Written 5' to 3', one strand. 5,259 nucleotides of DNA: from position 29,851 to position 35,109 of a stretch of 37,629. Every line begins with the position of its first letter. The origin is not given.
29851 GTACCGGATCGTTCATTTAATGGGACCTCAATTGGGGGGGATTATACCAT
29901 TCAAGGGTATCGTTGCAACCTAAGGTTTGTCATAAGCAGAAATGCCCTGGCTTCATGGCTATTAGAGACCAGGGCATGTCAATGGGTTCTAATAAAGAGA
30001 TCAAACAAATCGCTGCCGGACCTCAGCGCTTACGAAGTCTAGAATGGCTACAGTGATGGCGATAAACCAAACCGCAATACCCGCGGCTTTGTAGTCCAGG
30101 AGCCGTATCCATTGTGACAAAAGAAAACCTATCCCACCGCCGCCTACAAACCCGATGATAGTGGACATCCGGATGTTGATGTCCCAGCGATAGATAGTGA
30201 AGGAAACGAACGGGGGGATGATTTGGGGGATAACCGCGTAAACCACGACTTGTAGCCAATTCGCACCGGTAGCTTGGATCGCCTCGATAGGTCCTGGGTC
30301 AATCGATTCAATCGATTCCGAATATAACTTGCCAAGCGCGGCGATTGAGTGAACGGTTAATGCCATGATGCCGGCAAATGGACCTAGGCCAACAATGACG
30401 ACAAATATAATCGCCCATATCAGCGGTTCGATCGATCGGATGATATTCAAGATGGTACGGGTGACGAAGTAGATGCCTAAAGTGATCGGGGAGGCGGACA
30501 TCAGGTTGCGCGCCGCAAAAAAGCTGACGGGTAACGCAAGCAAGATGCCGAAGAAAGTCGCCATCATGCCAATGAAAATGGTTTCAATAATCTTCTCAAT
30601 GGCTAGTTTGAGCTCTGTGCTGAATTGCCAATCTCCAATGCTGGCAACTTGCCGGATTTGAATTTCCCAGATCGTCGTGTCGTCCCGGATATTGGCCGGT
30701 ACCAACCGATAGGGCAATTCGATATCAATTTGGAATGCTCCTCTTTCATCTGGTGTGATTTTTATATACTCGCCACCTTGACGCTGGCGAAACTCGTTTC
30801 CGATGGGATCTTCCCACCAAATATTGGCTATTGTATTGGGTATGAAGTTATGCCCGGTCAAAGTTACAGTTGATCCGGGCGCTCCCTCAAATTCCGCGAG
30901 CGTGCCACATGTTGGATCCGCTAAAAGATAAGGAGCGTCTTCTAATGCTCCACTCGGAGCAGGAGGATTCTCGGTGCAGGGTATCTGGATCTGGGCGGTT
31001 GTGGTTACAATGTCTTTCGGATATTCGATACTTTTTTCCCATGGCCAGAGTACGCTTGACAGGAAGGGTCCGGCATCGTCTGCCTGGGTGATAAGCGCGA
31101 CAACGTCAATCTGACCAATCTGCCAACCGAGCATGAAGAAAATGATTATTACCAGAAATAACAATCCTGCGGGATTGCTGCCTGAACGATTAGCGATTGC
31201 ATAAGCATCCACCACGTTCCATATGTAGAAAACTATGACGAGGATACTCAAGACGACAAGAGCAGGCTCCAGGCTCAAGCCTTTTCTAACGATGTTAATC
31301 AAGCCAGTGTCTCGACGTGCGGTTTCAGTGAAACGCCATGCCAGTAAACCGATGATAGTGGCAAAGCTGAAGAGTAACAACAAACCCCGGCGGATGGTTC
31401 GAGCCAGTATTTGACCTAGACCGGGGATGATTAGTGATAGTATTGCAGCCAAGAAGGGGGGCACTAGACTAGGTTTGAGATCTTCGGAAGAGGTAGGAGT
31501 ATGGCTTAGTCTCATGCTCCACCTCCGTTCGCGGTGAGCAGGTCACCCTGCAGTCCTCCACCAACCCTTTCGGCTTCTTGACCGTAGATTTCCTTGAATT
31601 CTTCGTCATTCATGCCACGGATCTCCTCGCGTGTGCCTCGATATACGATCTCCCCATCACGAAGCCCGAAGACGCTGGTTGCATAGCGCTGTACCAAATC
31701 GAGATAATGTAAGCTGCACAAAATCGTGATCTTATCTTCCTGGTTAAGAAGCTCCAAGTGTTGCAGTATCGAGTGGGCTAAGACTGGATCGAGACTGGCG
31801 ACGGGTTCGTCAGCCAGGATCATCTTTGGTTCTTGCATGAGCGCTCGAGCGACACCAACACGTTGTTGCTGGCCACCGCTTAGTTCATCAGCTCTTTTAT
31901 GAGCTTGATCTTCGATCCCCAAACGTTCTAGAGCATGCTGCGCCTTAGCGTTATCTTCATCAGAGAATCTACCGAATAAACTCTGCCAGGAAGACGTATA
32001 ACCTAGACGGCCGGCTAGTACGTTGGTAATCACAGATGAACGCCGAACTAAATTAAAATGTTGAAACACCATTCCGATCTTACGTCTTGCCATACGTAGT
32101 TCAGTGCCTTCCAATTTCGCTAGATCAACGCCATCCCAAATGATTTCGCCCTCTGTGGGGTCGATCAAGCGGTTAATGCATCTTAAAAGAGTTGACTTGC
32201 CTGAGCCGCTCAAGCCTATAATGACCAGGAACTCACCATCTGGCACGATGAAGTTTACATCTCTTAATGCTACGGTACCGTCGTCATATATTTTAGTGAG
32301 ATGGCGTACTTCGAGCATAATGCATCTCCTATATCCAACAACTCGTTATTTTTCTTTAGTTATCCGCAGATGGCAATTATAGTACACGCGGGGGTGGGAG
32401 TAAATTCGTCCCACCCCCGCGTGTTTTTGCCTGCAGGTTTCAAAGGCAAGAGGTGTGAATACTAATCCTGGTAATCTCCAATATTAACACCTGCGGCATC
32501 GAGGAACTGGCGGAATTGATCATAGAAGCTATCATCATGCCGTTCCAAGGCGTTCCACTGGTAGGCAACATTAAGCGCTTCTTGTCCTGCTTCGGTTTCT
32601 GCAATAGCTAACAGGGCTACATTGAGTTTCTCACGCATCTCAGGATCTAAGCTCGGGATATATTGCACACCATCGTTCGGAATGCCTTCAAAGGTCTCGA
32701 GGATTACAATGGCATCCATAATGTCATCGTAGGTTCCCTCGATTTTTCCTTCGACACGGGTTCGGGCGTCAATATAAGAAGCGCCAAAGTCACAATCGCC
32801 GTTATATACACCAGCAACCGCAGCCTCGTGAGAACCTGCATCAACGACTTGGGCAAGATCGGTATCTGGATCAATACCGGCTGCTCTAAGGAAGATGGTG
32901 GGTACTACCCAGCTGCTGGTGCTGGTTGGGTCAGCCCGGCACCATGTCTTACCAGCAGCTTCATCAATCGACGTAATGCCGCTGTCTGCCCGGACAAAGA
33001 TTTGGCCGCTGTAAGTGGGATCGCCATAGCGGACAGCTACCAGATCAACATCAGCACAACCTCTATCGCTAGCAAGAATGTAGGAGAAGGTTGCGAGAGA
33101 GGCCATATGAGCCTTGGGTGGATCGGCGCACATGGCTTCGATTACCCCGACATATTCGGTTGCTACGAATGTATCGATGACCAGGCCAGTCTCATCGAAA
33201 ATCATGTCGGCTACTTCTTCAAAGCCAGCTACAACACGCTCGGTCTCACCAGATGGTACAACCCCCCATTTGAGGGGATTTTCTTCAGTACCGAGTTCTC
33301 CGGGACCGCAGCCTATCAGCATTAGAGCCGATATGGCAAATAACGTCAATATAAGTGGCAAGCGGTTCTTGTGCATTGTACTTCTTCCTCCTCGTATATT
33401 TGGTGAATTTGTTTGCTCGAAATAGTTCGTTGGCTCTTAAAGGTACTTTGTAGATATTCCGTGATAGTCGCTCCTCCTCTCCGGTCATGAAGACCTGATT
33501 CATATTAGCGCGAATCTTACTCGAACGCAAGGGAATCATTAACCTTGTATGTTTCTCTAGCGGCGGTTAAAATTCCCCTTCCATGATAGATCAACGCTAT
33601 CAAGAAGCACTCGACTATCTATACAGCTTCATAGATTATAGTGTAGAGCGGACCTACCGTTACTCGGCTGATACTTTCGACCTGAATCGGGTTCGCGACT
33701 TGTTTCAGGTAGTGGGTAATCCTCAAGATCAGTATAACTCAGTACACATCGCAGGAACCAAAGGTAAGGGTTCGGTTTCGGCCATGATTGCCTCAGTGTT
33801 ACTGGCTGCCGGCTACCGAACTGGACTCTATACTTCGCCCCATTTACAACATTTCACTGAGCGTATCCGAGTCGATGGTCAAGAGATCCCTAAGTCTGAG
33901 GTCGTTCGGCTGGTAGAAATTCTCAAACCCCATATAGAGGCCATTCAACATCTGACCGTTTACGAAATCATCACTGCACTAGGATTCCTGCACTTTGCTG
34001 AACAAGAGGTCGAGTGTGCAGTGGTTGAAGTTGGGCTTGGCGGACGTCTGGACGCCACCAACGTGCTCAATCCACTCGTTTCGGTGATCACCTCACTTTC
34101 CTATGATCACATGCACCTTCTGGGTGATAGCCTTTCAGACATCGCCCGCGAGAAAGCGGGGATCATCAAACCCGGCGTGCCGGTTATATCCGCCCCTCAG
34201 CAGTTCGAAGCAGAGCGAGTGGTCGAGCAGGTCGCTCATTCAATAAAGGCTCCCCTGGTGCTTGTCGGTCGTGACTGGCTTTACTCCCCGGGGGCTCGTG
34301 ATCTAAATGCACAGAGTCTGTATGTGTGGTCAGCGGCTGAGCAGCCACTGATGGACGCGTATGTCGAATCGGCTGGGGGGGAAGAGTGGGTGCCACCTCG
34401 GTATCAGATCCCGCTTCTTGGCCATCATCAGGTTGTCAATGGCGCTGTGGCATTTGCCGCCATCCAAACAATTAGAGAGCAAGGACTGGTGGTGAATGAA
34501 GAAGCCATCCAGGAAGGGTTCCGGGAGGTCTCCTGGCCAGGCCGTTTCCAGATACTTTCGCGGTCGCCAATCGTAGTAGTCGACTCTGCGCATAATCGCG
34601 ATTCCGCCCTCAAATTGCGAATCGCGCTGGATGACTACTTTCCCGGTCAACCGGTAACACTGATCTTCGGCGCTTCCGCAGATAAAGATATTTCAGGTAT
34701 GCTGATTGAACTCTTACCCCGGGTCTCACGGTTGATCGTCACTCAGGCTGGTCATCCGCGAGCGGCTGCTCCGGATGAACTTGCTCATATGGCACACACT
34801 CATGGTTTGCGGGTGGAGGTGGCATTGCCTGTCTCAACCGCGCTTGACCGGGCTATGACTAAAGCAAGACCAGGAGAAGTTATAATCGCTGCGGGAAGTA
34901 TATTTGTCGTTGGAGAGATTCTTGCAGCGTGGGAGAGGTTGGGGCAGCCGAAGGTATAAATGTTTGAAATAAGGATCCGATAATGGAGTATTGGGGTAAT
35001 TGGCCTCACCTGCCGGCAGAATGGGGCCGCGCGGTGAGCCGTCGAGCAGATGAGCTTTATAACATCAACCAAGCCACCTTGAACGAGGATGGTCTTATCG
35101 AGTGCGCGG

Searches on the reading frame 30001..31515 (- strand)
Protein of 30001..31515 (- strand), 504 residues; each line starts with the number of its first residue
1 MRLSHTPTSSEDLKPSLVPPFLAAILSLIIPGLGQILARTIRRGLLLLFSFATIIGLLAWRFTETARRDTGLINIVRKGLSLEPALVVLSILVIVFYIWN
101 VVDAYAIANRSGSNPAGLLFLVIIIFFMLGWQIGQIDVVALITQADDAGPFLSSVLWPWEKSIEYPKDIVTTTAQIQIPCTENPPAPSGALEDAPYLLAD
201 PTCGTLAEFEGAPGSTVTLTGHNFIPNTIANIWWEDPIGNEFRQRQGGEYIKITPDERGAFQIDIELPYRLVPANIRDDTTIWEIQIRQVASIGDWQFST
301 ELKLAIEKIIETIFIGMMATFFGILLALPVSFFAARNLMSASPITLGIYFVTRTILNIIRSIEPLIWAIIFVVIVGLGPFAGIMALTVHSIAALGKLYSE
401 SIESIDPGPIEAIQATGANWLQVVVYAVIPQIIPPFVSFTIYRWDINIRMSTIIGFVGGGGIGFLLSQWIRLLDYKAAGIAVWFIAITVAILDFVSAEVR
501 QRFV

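Call 5: search_protein_families(library=pfam, proteins=[window:30001-31515:-], max_evalue=0.01)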
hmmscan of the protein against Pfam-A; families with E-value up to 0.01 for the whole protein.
window:30001-31515:- (504 aa): 2 families
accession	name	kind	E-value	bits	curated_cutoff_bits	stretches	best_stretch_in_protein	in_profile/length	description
PF00528.27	BPD_transp_1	-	1.9e-14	54.2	26.4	1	350-496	18-171/184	Binding-protein-dependent transport system inner membrane component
PF18935.5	DUF5683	-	0.0023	18.4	26.7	0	22-41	7-26/151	Family of unknown function (DUF5683)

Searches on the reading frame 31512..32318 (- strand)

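Call 5: search_protein_families(library=pfam, proteins=[window:31512-32318:-], max_evalue=0.01)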
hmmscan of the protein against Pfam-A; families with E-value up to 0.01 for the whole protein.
window:31512-32318:- (268 aa): 6 families
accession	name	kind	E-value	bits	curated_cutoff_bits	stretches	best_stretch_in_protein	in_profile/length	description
PF00005.33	ABC_tran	-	8.2e-39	133.8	25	1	18-174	1-137/137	ABC transporter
PF13304.12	AAA_21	-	3.8e-06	27.6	27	1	30-56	1-26/304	AAA domain, putative AbiEii toxin, Type IV TA system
PF13555.12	AAA_29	-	0.00024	21.2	27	1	26-56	21-50/61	P-loop containing region of AAA domain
PF13191.12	AAA_16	-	0.00076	20.5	32.6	1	28-55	24-51/167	AAA ATPase domain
PF13401.12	AAA_22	-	0.0018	19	27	1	29-63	6-33/130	AAA domain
PF13476.12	AAA_23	-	0.0037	18.4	27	1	20-49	12-40/201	AAA domain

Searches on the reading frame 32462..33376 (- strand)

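Call 5: search_protein_families(library=pfam, proteins=[window:32462-33376:-], max_evalue=0.01)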
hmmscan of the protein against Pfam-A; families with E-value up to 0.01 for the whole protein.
window:32462-33376:- (304 aa): 1 family
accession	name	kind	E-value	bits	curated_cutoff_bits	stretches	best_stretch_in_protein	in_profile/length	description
PF12974.12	Phosphonate-bd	-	1e-45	156.4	27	1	38-283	2-240/242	ABC transporter, phosphonate, periplasmic substrate-binding protein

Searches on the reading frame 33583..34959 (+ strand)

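Call 5: search_protein_families(library=pfam, proteins=[window:33583-34959:+], max_evalue=0.01)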
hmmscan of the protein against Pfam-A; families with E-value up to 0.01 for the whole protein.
window:33583-34959:+ (458 aa): 2 families
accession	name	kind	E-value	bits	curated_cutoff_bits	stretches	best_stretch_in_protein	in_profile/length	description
PF02875.26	Mur_ligase_C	-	4.2e-17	63.6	28.4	1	320-439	1-126/127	Mur ligase, glutamate ligase domain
PF08245.18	Mur_ligase_M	-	8.4e-11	42.6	24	1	56-293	1-199/200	Mur ligase middle domain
